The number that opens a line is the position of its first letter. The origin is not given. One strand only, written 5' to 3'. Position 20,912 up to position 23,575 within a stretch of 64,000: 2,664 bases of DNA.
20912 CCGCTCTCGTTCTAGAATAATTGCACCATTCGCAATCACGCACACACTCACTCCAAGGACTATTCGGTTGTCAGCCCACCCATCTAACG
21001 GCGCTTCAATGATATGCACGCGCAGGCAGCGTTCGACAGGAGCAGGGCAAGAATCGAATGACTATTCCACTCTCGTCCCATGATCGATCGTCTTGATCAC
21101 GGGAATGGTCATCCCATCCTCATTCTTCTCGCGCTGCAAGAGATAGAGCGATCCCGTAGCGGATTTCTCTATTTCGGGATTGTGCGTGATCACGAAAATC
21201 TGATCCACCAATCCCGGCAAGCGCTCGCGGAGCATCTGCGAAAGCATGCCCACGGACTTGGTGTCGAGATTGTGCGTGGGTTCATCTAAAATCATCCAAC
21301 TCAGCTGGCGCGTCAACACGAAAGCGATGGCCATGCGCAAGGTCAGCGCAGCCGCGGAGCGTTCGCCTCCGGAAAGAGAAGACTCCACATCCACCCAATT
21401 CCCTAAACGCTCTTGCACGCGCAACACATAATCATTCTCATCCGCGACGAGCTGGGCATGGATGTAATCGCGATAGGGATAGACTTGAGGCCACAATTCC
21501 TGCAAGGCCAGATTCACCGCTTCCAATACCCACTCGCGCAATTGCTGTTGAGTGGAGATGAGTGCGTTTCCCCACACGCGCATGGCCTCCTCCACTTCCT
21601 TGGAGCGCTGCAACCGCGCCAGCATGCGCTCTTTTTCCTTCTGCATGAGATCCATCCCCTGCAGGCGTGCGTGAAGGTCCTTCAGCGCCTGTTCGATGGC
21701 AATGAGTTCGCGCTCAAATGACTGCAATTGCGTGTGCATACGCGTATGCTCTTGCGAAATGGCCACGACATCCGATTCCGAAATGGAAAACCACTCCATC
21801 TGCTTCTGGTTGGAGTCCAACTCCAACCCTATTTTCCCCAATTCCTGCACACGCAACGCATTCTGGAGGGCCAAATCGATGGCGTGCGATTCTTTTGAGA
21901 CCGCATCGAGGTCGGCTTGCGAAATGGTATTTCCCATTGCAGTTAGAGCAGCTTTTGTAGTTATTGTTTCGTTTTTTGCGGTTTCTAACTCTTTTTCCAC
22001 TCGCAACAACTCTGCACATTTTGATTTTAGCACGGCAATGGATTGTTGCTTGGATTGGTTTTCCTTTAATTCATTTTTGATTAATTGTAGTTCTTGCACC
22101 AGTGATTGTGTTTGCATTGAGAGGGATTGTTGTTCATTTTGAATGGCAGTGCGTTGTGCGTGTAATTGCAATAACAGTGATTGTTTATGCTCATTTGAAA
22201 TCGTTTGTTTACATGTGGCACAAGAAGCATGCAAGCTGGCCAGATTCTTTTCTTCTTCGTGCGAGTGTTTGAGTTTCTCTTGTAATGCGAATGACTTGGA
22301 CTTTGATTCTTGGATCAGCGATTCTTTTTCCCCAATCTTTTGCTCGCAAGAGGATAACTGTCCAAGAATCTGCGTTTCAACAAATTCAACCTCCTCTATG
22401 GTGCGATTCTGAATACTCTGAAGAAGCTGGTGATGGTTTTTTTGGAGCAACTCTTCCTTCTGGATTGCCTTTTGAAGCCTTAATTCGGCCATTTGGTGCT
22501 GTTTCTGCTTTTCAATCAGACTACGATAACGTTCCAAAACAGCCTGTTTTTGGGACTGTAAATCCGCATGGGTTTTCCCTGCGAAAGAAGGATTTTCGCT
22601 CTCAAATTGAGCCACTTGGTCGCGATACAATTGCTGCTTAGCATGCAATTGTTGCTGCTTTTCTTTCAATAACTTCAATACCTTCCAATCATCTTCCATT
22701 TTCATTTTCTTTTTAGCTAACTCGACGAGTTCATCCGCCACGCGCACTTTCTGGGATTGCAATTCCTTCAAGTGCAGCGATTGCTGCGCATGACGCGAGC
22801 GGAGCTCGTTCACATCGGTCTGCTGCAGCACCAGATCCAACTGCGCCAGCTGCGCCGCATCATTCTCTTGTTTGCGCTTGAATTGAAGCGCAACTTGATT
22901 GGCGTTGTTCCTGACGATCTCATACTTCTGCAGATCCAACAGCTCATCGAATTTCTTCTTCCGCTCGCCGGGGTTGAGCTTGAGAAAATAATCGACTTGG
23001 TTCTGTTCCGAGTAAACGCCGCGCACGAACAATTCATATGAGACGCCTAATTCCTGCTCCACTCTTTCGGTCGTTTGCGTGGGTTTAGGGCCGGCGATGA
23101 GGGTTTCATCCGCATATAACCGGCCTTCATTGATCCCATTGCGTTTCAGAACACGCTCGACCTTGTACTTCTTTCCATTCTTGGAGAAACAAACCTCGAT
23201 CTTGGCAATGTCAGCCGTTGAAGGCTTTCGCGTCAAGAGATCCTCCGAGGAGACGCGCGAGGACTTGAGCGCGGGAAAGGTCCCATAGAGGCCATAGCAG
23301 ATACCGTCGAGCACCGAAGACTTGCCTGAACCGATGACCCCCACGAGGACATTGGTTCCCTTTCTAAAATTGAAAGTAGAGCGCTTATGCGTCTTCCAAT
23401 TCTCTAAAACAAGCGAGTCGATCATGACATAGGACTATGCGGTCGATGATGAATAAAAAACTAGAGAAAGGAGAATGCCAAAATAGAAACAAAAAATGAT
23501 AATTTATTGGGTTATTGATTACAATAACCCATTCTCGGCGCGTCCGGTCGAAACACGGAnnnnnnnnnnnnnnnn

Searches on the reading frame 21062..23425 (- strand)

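Call 97: search_protein_families(library=pfam, proteins=[window:21062-23425:-], max_evalue=0.0001)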
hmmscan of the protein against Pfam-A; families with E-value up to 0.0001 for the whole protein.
window:21062-23425:- (787 aa): 4 families
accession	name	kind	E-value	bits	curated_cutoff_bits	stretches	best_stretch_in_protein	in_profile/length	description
PF02463.25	SMC_N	-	4.8e-21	75.6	40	2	1-97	1-107/220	RecF/RecN/SMC N terminal domain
PF13476.12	AAA_23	-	2.6e-09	38.4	27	0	4-198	1-191/201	AAA domain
PF13555.12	AAA_29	-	1.3e-06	28.5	27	1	4-47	3-47/61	P-loop containing region of AAA domain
PF13304.12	AAA_21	-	1.7e-05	25.5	27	0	25-109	2-94/304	AAA domain, putative AbiEii toxin, Type IV TA system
